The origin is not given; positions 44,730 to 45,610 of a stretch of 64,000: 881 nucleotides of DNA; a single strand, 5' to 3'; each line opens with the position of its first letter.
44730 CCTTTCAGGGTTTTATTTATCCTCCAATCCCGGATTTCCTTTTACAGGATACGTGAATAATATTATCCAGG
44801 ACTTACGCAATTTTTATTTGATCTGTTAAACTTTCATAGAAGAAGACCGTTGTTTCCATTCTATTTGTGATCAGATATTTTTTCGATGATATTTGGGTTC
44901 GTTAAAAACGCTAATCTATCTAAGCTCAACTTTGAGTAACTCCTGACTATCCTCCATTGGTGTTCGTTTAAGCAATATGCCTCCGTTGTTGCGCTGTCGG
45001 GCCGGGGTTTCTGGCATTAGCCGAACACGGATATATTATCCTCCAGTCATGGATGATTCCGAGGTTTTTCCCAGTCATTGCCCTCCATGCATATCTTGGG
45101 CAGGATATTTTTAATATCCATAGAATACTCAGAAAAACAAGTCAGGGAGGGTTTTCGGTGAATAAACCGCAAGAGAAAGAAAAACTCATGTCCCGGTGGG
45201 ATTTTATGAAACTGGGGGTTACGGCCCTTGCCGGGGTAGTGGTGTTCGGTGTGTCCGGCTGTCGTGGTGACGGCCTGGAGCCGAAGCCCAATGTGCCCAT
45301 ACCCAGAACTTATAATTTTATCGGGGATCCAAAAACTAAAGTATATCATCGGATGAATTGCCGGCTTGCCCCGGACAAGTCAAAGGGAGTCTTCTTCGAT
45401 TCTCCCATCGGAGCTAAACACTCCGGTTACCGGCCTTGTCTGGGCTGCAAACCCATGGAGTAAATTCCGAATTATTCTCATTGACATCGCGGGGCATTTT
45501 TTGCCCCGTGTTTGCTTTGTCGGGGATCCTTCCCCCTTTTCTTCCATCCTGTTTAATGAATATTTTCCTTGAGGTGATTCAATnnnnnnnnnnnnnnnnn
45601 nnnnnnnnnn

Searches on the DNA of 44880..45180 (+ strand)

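Call 10: search_rna_families(source=window, start=44880, end=45180, threshold=evalue, max_evalue=10)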
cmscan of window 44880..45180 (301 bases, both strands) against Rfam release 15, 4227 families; matches with E-value up to 10: 2.
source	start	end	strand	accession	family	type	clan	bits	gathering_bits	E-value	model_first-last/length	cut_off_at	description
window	45064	45108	-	RF01370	CRISPR-DR57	Gene; CRISPR;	-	14.8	39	1.6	1-37/37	no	CRISPR RNA direct repeat element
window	45045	45110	+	RF01404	PinT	Gene; sRNA;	-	12.7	60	5.1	1-76/76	no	PinT (STnc440) Hfq binding RNA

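Call 58: search_dna_similar(query=window:44940-45050:+, collection=phages, mode=distant, max_evalue=1, max_rows=10)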
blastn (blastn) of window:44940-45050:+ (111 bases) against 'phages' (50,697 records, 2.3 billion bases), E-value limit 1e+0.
No match.

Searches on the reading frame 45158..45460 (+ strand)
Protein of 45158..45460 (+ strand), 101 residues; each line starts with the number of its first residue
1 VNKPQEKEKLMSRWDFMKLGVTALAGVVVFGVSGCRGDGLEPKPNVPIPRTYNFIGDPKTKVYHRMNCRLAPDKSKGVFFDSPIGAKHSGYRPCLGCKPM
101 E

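Call 21: find_homologous_proteins(query=window:45188-45460:+)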
Query seq(91 aa) (91 aa): 2 proteins with E <= 0.001 among 2 candidates.
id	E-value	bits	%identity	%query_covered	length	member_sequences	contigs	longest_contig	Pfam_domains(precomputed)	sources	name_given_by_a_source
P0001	1.8e-58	213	100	100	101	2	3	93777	PF02805.22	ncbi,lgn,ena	-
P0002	4.2e-41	157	74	100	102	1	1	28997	PF02805.22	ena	-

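Call 22: find_encoding_contigs(protein=P0002, flank=10000, max_places=6)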
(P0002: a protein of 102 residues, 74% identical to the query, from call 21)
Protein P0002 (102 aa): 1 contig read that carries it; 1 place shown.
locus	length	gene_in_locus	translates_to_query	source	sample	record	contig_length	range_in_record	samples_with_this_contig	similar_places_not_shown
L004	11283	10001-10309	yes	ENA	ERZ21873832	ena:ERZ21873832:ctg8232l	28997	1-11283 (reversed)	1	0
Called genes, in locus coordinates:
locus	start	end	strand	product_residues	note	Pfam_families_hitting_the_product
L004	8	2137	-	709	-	PF00069:Pkinase, PF03109:ABC1 (faint), PF07714:PK_Tyr_Ser-Thr, PF13570:Beta-prop_ACSF4, PF13360:PQQ_2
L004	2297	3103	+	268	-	PF01261:AP_endonuc_2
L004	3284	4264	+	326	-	PF01494:FAD_binding_3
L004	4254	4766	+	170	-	PF01863:YgjP-like, PF10263:SprT-like (weak)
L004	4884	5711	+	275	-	PF19293:CdaA_N, PF02457:DAC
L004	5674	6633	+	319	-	PF07949:YbbR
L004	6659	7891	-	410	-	PF00083:Sugar_tr, PF07690:MFS_1, PF12832:MFS_1_like (faint), PF07690:MFS_1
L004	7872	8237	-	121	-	PF04892:VanZ-LLP1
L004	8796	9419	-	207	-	PF00485:PRK, PF13238:AAA_18, PF13207:AAA_17 (faint)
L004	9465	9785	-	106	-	PF04972:BON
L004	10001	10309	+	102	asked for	PF02805:Ada_Zn_binding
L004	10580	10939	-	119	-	-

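Call 23: find_encoding_contigs(protein=P0001, flank=10000, max_places=6)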
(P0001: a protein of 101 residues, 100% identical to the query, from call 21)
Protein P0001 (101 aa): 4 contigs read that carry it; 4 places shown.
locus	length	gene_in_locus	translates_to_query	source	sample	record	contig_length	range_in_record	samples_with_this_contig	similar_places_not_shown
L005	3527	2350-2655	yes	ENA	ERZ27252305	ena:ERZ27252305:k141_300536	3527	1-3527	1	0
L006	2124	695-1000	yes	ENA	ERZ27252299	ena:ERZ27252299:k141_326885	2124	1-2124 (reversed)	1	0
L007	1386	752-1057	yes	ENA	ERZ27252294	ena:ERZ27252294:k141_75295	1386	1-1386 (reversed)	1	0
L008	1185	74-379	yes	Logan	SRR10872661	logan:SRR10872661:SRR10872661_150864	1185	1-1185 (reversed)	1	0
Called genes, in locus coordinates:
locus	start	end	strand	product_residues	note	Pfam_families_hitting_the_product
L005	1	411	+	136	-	?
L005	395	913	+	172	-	PF01863:YgjP-like, PF08325:WLM (weak)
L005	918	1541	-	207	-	PF00485:PRK, PF13238:AAA_18 (weak)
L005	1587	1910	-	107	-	PF04972:BON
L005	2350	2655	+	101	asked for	PF02805:Ada_Zn_binding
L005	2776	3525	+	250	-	?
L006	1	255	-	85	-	?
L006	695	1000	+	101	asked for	PF02805:Ada_Zn_binding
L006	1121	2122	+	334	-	?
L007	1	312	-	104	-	?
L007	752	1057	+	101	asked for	PF02805:Ada_Zn_binding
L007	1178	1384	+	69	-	?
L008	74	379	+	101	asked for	PF02805:Ada_Zn_binding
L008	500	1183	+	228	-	?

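Call 67: search_protein_families(library=pfam, proteins=[window:45158-45460:+], max_evalue=0.001)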
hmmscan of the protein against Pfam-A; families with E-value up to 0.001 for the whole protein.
window:45158-45460:+ (101 aa): 1 family
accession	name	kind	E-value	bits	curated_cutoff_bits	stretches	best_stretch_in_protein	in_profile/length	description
PF02805.21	Ada_Zn_binding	-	1.7e-08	34.8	23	1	54-99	18-64/65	Metal binding domain of Ada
